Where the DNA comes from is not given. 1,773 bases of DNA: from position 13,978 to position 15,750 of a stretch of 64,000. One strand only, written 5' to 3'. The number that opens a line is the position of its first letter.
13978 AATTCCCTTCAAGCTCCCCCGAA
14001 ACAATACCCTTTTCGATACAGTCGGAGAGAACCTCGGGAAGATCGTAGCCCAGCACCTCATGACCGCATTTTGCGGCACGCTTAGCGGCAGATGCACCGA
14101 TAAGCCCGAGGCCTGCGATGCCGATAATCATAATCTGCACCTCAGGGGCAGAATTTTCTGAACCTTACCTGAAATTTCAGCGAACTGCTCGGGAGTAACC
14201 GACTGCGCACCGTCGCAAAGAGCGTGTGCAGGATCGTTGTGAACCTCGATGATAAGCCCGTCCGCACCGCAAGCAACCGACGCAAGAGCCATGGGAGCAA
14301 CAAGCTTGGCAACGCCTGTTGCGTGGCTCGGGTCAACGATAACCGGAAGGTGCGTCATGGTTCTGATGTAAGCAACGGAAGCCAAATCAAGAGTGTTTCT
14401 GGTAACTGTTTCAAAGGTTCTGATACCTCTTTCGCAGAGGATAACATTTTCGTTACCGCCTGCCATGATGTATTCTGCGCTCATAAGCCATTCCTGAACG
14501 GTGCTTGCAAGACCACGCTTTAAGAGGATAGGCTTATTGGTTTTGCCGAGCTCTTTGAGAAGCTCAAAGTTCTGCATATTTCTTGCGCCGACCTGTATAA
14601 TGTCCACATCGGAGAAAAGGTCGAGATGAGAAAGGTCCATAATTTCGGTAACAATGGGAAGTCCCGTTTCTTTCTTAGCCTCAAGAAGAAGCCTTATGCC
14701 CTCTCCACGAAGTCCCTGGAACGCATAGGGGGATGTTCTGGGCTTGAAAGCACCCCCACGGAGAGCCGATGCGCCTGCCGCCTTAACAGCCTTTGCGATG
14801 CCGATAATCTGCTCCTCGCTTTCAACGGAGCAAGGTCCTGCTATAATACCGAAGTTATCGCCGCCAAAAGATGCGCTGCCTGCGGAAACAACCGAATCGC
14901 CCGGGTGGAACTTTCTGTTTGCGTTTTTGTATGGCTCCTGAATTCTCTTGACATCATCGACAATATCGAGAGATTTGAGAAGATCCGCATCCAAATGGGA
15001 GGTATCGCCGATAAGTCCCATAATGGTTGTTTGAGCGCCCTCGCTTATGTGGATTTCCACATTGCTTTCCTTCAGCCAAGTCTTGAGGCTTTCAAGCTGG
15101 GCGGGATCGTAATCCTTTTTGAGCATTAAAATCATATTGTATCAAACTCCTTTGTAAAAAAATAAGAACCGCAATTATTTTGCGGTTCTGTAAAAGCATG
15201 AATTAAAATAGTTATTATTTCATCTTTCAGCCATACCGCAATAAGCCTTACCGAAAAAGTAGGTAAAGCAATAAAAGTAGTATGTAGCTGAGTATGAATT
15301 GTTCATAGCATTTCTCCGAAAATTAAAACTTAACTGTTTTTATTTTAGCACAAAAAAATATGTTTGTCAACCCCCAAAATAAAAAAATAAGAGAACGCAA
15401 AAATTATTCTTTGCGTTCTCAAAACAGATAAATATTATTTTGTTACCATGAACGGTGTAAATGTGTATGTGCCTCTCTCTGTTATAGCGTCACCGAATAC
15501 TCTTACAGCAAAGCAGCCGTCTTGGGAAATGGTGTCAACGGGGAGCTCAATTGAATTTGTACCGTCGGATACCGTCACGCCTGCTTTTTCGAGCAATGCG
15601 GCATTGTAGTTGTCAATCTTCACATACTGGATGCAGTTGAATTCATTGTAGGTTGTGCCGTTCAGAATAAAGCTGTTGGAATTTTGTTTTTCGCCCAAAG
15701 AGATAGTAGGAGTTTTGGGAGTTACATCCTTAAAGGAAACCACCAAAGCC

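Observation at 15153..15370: Tyr/Phe-rich leader peptide plus terminator: a ribosome-mediated attenuator in front of the aroF-tyrA-aroB-aroA-aroC-pheA-aroE/K operon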

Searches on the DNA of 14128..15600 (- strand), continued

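Call 62: search_with_rna_model(model_id=R1, sources=[L081, L082, L083, L084, L085, L086, L087, L088, L089, L090, L091, L092, L093, L094, L095, L096, L097, L098, L099, L100, L101, L102, L103, L104, L105, L106, L107, L108, L109, L110, L111, L112, L113, L114, L115, L116, L117, L118, L119, L120, L121, L122, L123, L124, L125, L126, L127, L128, L129, L130, L131, L132, L133, L134, L135, L136, L137, L138, L139, L140, L141, L142, L143, L144, L145, L146, L147, L148, L149, L150, L151, L152, L153, L154, L155, L156, L157, L158, L159, L160], max_evalue=0.01)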
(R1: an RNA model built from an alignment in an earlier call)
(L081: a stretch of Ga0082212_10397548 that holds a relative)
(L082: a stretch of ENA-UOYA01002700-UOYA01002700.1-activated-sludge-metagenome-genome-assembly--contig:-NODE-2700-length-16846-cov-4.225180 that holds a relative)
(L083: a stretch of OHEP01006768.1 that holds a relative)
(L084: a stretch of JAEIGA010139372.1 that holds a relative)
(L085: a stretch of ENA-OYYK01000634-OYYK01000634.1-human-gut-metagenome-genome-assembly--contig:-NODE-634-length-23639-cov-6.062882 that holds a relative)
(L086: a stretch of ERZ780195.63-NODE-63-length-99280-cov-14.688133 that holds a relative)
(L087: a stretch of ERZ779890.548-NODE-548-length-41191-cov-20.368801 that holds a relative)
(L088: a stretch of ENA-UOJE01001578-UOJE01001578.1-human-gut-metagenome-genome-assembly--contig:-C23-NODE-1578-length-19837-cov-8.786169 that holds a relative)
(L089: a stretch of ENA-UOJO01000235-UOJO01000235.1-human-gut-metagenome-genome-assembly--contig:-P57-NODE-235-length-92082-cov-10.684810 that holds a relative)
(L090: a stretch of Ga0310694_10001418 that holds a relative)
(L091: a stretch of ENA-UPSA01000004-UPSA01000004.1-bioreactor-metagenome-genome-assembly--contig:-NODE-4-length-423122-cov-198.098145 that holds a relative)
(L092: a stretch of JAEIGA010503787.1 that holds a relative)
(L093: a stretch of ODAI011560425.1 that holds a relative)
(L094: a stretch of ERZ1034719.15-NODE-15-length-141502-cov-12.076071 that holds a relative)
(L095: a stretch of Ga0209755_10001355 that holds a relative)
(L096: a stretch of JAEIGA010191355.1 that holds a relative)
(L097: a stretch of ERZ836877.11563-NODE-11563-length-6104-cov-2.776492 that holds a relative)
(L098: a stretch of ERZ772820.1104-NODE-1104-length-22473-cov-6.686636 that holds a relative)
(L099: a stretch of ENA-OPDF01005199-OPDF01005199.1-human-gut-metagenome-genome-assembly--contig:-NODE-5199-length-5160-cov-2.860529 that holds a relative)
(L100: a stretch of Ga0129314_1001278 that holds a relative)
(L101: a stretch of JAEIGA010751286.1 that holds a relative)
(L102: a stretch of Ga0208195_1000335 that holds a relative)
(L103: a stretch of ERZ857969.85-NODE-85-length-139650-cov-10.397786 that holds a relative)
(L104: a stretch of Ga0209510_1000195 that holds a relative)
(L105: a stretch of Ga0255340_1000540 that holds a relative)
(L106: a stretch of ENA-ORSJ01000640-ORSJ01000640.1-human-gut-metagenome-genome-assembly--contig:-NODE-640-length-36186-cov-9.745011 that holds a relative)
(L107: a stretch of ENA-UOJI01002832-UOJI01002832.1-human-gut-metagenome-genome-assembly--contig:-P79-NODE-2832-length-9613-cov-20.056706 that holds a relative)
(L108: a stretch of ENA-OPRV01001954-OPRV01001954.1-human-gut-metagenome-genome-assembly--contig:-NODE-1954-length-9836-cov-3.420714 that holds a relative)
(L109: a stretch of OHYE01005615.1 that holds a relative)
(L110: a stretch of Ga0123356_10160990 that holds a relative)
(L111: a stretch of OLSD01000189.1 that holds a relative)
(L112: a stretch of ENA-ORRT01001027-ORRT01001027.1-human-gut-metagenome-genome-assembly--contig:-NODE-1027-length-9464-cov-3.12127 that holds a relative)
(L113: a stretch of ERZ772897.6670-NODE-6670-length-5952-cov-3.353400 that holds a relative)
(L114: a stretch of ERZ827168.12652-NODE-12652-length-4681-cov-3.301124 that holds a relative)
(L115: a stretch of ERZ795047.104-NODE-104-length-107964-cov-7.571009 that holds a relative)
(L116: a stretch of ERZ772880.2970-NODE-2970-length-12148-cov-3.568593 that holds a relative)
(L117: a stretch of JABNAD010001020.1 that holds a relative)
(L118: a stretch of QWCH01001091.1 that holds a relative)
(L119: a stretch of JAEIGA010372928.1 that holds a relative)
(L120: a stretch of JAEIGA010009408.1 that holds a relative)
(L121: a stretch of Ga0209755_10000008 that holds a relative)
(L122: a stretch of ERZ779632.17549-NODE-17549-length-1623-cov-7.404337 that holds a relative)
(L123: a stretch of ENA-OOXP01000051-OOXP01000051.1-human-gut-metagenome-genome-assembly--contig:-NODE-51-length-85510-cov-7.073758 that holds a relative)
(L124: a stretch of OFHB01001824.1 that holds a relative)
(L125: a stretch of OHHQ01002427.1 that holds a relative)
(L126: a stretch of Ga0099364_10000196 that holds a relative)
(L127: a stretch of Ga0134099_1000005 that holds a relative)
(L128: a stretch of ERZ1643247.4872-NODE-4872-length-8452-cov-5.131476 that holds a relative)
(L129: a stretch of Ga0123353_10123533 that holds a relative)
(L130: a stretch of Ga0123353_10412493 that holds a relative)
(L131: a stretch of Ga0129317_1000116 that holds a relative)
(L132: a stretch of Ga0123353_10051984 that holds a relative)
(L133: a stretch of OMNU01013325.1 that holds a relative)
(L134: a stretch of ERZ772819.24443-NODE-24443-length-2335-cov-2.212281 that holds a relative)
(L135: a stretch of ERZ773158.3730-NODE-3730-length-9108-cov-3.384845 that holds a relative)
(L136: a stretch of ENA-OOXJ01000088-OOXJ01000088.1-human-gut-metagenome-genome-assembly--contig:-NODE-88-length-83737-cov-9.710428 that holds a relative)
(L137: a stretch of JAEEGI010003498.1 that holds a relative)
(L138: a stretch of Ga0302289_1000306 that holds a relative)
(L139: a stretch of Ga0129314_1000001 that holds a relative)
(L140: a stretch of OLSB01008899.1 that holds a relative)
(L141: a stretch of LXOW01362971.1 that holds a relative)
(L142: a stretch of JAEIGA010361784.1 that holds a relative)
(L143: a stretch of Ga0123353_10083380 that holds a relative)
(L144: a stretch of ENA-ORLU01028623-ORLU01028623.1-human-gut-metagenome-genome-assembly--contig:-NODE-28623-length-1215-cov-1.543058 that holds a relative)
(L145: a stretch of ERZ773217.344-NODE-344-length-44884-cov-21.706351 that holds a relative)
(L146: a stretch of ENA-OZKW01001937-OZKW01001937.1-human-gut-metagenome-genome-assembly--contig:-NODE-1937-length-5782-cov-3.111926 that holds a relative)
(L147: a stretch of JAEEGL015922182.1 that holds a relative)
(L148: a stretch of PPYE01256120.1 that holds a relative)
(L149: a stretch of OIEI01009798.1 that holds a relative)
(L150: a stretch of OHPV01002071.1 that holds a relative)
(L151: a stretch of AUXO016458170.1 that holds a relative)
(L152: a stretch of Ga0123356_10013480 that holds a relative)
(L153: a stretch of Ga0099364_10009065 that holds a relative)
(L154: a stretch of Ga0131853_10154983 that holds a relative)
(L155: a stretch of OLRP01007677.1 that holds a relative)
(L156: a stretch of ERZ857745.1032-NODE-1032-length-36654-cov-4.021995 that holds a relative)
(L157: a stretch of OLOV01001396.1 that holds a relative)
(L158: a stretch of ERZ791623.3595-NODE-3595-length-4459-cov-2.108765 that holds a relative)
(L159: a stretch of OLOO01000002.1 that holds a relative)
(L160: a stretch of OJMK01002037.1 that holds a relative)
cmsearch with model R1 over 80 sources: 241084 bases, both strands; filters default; matches with E-value up to 0.01: 26.
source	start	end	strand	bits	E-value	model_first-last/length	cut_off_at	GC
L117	1021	1122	+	101.5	5.9e-18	1-102/102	no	0.37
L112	1010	1111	+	94.1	2e-16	1-102/102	no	0.43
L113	1010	1111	+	94.1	2e-16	1-102/102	no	0.43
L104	1026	1127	+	89.4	1.8e-15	1-102/102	no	0.44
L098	1018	1119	+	80.9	1e-13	1-102/102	no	0.44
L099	1018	1119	+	80.9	1e-13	1-102/102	no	0.44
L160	1018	1119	+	79.9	1.6e-13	1-102/102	no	0.45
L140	976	1083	+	77.5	5.1e-13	1-102/102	no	0.37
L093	1009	1110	+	76.4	8.5e-13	1-102/102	no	0.42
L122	337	432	+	75.4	1.4e-12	1-102/102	no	0.45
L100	975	1082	+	75.4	1.4e-12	1-102/102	no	0.38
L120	1020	1121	+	74.2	2.4e-12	1-102/102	no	0.36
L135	864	962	+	73.2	3.9e-12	1-102/102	no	0.39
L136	1003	1101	+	73.2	3.9e-12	1-102/102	no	0.39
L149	549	647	+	73.2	3.9e-12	1-102/102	no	0.39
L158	946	1044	+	73.1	4e-12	1-102/102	no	0.4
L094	1029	1130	+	68.3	4e-11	1-102/102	no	0.31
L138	1031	1135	+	65.4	1.6e-10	1-102/102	no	0.48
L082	1025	1128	+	63.6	3.8e-10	1-102/102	no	0.37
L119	105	202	+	62.4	6.5e-10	1-102/102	no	0.32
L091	1037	1134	+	61.9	8.5e-10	1-102/102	no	0.35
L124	1003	1104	+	57.1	8.1e-09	1-102/102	no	0.55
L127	1022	1128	+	43.9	4.3e-06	1-102/102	no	0.4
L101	75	153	+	38.8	4.7e-05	1-102/102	no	0.27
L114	1036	1143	+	33.7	0.00054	1-102/102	no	0.46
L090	1048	1139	+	32.3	0.001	1-102/102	no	0.45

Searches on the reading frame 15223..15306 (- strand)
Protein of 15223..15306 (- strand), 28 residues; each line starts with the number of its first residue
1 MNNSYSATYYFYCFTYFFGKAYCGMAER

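Call 26: search_protein_families(library=ncbifam, proteins=[window:15223-15306:-], max_evalue=10)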
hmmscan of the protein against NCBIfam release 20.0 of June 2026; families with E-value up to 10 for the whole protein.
seq(28 aa): 0 families

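Call 27: search_protein_families(library=pfam, proteins=[window:15223-15306:-], max_evalue=1)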
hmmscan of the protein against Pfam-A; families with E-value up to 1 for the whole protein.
seq(28 aa): 0 families

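Call 51: list_cluster_members(proteins=[window:15223-15306:-, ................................, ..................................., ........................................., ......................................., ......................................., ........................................, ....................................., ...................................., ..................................])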
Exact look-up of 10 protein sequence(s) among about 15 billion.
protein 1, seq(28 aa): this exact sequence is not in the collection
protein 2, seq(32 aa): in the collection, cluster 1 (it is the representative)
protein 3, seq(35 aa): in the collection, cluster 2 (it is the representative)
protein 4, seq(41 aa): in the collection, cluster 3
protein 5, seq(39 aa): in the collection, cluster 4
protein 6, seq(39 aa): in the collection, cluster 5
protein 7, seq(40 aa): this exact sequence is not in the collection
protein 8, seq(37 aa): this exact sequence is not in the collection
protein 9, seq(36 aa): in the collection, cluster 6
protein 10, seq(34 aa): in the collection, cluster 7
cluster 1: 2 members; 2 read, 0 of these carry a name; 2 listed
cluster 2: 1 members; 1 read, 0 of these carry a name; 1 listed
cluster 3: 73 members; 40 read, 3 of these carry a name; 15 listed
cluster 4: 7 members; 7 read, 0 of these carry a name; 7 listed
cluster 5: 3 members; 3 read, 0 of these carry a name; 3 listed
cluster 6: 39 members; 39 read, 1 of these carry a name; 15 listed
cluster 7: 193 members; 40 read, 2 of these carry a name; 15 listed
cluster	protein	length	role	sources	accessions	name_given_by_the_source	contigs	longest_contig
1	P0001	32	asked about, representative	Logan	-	-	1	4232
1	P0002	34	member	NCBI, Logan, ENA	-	-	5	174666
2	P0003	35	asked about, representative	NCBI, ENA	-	-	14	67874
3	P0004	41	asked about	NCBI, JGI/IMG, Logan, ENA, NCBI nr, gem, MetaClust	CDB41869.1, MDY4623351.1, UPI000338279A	MAG: hypothetical protein SO436_02550 [Oscillospiraceae bacterium] | hypothetical protein | hypothetical protein [Oscillospiraceae bacterium]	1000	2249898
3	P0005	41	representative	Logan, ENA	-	-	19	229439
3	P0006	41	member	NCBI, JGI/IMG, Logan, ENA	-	hypothetical protein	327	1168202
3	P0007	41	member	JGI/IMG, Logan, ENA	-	hypothetical protein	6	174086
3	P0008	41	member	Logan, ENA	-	-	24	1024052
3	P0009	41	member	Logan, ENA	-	-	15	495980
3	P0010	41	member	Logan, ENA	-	-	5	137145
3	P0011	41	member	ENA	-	-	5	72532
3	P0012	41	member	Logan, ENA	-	-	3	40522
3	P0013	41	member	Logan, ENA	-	-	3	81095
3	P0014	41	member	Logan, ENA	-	-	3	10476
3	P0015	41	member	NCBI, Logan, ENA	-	-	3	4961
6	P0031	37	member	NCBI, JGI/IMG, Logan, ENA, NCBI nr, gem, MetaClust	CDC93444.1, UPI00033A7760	unknown [Firmicutes bacterium CAG:227] | status=active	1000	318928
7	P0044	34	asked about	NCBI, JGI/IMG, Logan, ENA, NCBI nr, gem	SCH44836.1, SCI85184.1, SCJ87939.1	Uncharacterised protein [uncultured Oscillibacter sp.] | hypothetical protein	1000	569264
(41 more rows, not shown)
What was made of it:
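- Homologues appear in public protein sets as 'hypothetical protein' or 'Uncharacterised protein', and some are seen on at least 1000 contigs (call 51).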
